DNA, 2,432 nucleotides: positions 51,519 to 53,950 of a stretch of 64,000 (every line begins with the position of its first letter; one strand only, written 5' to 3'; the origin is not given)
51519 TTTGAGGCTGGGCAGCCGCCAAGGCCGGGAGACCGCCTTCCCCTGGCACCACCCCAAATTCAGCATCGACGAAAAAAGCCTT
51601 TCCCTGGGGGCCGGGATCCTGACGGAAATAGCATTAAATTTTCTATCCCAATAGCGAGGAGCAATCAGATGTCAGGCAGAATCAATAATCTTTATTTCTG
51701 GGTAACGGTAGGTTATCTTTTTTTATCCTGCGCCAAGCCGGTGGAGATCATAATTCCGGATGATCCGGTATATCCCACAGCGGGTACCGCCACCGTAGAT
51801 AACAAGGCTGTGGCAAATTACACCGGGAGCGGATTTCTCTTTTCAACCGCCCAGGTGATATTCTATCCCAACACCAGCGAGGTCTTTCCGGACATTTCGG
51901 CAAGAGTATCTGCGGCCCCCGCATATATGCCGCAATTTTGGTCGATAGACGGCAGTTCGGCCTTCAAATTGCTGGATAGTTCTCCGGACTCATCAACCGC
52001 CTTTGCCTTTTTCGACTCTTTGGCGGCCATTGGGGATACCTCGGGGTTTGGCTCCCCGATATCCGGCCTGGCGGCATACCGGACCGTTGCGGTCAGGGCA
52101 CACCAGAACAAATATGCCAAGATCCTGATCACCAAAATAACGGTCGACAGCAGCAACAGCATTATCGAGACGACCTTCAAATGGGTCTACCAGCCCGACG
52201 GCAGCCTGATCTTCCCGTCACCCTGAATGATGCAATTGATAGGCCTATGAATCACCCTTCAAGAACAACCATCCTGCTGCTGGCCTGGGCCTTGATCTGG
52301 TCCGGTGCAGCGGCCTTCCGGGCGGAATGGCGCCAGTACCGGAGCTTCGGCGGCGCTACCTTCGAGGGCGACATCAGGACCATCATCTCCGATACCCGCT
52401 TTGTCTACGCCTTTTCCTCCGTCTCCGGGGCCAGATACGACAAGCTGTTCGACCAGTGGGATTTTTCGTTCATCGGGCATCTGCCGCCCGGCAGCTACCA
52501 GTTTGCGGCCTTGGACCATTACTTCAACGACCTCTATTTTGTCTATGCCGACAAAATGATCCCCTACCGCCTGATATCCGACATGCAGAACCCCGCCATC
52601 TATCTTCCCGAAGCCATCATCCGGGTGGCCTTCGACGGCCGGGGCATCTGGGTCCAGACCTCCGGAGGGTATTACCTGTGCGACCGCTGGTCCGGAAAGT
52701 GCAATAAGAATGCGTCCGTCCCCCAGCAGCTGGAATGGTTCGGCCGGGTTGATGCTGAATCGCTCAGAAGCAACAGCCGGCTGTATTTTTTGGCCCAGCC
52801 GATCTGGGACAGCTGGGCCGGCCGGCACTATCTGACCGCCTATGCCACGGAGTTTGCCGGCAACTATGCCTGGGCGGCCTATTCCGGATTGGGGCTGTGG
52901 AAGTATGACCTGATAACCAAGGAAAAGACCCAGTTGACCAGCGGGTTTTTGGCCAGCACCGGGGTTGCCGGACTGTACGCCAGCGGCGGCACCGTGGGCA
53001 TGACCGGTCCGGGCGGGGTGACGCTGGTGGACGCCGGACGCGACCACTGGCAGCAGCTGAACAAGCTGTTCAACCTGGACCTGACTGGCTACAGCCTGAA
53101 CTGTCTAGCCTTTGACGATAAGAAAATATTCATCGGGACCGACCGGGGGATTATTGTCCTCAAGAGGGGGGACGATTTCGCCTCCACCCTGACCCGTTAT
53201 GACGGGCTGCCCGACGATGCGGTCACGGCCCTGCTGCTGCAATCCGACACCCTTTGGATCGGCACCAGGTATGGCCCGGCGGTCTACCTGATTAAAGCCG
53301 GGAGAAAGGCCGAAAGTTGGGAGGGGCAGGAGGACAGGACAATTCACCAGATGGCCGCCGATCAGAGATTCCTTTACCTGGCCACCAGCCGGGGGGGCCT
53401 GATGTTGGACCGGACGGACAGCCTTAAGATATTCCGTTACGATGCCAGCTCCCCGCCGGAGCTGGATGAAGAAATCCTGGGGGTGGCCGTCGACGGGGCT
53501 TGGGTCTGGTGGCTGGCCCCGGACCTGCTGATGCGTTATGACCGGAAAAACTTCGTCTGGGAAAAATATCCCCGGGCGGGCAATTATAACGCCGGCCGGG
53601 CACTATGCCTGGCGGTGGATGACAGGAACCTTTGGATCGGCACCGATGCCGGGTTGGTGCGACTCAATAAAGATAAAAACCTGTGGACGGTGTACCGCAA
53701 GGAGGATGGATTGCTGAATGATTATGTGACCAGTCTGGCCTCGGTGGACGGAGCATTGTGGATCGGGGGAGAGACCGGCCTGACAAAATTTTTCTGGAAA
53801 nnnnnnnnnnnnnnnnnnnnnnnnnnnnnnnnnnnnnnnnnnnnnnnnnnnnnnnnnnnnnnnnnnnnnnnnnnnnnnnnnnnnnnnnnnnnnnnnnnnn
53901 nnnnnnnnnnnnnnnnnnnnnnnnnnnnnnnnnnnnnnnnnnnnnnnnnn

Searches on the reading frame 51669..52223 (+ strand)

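Call 5: search_protein_families(library=pfam, proteins=[window:51669-52223:+], max_evalue=0.1)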
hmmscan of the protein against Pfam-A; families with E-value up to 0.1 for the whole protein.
window:51669-52223:+ (185 aa): 2 families
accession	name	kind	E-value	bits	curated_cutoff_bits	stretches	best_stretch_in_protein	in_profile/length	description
PF07857.17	TMEM144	-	0.0045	16.5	26.2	1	4-94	178-266/332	Transmembrane family, TMEM144 of transporters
PF20346.3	DUF6641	-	0.074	13.5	27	0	138-179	32-73/143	Family of unknown function (DUF6641)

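Call 7: search_protein_families(library=ncbifam, proteins=[window:51669-52223:+], max_evalue=0.1)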
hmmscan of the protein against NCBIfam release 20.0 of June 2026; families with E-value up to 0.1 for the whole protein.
window:51669-52223:+ (185 aa): 0 families

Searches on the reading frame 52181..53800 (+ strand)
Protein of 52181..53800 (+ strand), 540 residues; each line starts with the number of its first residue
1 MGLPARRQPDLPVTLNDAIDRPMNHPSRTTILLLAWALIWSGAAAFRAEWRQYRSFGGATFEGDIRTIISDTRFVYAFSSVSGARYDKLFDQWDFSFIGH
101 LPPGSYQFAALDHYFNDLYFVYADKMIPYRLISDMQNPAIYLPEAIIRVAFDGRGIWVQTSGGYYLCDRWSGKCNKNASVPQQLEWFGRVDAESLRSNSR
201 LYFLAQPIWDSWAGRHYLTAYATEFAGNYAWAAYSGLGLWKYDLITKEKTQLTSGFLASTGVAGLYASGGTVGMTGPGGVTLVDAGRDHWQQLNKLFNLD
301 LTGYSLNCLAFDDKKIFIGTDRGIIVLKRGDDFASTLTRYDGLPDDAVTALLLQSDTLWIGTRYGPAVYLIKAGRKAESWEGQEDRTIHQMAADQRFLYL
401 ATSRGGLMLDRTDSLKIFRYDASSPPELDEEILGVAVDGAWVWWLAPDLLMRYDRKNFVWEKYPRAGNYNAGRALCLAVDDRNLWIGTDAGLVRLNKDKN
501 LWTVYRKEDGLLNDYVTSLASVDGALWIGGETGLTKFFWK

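Call 5: search_protein_families(library=pfam, proteins=[window:52181-53800:+], max_evalue=0.1)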
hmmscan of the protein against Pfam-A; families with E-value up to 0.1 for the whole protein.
window:52181-53800:+ (540 aa): 4 families
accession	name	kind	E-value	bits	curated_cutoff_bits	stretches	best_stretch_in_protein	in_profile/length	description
PF07494.17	Reg_prop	-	2.5e-08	33.6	20.4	0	342-363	1-23/24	Two component regulator propeller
PF23748.1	Beta-prop_LRRK2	-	0.0029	17.1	26.9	0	346-366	274-295/359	LRRK2 beta propeller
PF25171.1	Beta-prop_WDR36-Utp21_1st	-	0.036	13.9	80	0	346-413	28-93/266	WDR36/Utp21 first beta-propeller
PF21544.3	PorZ_N_b_propeller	-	0.075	13.8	27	0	383-410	76-103/154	TSS9, PorZ, N-terminal beta-propeller domain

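Call 7: search_protein_families(library=ncbifam, proteins=[window:52181-53800:+], max_evalue=0.1)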
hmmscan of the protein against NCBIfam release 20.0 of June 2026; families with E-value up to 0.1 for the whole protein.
window:52181-53800:+ (540 aa): 2 families
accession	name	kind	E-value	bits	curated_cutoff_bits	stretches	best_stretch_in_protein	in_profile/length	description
NF052228.1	T9SS_PorZ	equivalog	1e-06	27.5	260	1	466-500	526-561/757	type IX secretion system anionic LPS delivery protein PorZ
NF045728.1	glycosyl_F510_1955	equivalog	0.0058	15.9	175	0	278-402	115-238/246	F510_1955 family glycosylhydrolase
